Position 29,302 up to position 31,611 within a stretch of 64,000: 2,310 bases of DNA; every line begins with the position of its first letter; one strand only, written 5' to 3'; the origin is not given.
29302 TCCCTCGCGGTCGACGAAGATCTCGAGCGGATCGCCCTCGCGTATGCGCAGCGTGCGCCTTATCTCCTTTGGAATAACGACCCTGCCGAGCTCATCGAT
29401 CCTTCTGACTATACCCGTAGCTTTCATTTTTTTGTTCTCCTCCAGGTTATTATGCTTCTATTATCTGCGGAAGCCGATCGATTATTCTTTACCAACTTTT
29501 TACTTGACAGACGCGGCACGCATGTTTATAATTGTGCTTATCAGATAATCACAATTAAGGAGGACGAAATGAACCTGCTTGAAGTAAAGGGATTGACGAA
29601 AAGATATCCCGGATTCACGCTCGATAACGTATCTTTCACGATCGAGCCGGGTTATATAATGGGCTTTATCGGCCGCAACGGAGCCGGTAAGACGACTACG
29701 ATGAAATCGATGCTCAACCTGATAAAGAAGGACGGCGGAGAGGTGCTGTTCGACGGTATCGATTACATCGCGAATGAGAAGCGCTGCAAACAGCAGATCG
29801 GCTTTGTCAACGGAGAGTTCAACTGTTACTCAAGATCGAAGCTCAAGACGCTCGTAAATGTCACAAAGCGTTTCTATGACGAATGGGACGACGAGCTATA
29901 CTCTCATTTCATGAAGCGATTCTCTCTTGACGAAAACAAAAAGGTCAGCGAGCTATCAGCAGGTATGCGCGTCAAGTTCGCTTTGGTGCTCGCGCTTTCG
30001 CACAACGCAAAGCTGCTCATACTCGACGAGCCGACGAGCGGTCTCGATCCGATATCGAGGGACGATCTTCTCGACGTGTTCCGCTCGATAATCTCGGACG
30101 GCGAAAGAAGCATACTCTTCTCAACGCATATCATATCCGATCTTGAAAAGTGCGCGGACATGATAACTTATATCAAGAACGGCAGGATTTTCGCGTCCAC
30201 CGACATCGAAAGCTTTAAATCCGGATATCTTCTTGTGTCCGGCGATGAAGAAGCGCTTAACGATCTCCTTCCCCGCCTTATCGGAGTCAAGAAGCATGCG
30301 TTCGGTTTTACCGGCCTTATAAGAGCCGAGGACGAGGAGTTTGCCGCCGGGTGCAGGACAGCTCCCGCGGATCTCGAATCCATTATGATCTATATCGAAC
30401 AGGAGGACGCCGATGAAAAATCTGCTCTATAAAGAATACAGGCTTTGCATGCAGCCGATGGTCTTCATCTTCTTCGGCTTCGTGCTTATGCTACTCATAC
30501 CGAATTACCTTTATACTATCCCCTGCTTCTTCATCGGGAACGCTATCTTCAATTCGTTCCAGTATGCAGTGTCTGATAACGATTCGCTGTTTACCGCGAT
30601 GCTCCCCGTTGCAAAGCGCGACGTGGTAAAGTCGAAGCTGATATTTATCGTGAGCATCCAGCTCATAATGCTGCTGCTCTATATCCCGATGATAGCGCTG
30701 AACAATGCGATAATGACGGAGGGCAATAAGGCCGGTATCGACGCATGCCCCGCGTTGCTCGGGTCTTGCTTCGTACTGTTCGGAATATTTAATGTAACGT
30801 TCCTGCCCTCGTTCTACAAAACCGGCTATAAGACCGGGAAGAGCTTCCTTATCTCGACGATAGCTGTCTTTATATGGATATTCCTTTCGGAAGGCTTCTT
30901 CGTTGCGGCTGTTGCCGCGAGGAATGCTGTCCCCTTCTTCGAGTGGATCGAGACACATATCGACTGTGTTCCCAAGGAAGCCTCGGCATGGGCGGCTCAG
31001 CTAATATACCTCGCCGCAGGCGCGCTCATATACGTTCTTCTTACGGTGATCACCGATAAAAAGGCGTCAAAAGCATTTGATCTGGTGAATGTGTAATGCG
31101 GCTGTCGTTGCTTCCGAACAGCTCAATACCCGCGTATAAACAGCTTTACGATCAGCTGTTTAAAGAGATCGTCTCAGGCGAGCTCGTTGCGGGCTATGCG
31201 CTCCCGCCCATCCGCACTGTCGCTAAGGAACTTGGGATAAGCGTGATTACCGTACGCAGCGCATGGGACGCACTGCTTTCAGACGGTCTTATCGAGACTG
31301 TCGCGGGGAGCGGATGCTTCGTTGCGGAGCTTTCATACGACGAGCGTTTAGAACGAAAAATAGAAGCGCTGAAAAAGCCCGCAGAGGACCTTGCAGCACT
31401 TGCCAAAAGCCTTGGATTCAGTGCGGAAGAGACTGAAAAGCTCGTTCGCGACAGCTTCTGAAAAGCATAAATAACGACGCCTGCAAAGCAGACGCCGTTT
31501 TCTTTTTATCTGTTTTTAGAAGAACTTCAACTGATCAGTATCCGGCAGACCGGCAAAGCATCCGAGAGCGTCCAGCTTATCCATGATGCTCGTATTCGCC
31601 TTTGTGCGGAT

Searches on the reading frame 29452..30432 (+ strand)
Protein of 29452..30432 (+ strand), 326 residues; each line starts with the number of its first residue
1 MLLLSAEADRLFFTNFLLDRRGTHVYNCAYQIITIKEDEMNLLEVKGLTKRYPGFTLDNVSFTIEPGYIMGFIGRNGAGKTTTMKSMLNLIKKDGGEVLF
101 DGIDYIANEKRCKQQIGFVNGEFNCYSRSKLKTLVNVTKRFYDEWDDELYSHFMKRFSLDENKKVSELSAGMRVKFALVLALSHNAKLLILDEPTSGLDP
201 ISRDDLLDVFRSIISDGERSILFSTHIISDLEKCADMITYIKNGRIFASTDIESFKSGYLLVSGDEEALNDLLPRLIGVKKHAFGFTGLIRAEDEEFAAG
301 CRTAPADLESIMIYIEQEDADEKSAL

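Call 65: search_protein_families(library=pfam, proteins=[window:29452-30432:+], max_evalue=0.00001)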
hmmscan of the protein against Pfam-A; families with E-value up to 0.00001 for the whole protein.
window:29452-30432:+ (326 aa): 2 families
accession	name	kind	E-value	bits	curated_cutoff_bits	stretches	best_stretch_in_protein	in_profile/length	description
PF00005.33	ABC_tran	-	1.2e-25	91.1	25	1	57-196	1-137/137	ABC transporter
PF13304.12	AAA_21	-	1e-12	49.2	27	1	165-226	235-298/304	AAA domain, putative AbiEii toxin, Type IV TA system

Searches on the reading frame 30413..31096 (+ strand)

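Call 65: search_protein_families(library=pfam, proteins=[window:30413-31096:+], max_evalue=0.00001)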
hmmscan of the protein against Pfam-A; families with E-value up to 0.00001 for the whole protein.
window:30413-31096:+ (227 aa): 1 family
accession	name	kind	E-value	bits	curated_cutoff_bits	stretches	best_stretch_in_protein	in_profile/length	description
PF13346.12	ABC2_membrane_5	-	1.2e-13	51.5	25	1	3-208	1-194/205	ABC-2 family transporter protein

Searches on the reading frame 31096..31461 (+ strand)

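Call 65: search_protein_families(library=pfam, proteins=[window:31096-31461:+], max_evalue=0.00001)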
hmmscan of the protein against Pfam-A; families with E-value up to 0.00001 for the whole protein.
window:31096-31461:+ (121 aa): 1 family
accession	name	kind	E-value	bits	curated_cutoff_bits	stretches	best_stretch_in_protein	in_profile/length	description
PF00392.27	GntR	-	2.1e-15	56.5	27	1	14-76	2-64/64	Bacterial regulatory proteins, gntR family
